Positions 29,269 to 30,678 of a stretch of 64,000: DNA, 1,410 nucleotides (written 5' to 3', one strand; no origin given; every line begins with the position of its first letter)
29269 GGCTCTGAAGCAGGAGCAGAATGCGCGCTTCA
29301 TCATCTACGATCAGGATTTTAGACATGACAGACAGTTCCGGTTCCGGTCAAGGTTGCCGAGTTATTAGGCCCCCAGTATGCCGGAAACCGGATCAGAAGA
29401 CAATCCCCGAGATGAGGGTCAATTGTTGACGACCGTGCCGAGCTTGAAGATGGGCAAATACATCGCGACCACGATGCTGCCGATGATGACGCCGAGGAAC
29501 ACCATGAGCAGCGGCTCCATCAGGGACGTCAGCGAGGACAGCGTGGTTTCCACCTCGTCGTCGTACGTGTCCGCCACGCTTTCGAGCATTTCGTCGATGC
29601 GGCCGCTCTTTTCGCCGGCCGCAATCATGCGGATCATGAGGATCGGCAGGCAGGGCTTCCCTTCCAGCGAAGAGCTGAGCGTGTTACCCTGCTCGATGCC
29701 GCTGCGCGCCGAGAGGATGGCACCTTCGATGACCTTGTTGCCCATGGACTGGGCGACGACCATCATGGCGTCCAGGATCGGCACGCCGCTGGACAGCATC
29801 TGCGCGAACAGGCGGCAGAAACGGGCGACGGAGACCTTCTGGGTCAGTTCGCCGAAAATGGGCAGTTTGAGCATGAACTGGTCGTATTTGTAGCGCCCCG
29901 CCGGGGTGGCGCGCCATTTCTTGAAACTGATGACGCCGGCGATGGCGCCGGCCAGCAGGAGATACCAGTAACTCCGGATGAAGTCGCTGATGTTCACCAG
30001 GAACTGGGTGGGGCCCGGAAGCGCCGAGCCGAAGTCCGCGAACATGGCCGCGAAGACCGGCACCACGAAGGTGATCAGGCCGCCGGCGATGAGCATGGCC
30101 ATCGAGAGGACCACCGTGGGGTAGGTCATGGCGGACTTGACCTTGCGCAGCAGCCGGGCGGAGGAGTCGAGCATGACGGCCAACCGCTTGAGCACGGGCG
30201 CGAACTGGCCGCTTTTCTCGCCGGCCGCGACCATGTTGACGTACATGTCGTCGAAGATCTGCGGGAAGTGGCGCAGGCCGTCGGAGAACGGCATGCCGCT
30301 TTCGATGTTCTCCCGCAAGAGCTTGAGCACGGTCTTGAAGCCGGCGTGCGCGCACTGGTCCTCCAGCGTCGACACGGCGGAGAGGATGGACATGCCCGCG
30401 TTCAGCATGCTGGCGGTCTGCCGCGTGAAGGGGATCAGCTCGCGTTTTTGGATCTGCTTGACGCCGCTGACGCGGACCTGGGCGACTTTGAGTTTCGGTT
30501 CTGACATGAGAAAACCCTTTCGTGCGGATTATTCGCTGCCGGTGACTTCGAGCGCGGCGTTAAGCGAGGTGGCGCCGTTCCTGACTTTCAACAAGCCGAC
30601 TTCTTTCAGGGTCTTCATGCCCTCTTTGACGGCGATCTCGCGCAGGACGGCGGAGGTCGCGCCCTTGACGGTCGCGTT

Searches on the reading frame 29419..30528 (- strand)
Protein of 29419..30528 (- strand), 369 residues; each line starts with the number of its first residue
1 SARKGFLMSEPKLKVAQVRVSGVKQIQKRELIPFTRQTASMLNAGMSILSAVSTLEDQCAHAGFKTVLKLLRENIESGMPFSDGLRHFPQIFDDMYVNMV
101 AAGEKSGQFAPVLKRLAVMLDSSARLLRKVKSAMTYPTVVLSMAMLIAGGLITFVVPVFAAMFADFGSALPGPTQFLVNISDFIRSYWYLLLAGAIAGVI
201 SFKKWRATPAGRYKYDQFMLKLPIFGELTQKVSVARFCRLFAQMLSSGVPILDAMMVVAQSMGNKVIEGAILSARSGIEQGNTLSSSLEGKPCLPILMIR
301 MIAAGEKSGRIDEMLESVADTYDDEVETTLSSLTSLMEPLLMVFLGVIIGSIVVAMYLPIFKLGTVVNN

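Call 22: search_protein_families(library=pfam, proteins=[window:29419-30528:-], max_evalue=0.001)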
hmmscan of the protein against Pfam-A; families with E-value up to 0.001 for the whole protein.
window:29419-30528:- (369 aa): 1 family
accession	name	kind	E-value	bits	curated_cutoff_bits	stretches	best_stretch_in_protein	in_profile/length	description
PF00482.28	T2SSF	-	1.9e-60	202.7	25.2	2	237-359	1-125/125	Type II secretion system (T2SS), protein F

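Call 75: search_protein_families(library=ncbifam, proteins=[window:29419-30528:-], max_evalue=0.01)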
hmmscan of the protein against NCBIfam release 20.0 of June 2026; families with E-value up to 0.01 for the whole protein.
window:29419-30528:- (369 aa): 6 families
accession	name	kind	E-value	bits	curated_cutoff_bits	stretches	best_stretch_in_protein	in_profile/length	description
NF052606.1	T4PiliAsmPilCMyx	equivalog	1.5e-112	376.5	700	1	12-366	63-417/419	type IV pilus assembly protein PilC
TIGR02120.1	GspF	equivalog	4.3e-103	345.6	424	1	21-365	55-399/401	type II secretion system inner membrane protein GspF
NF052607.1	T4PiliAsmPilCThrm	equivalog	2.6e-99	333.1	700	1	16-363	51-400/406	type IV pilus assembly protein PilC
NF007861.0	PRK10573.1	equivalog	6.4e-81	272.4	401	1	14-368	44-399/401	protein transport protein HofC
NF047826.1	T3SSXpsF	equivalog_domain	1e-63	215.6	650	1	24-366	61-403/405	type II secretion system protein XpsF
NF041012.2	T4P_ComGB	equivalog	1.1e-37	130.2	240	1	34-362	6-329/332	competence type IV pilus assembly protein ComGB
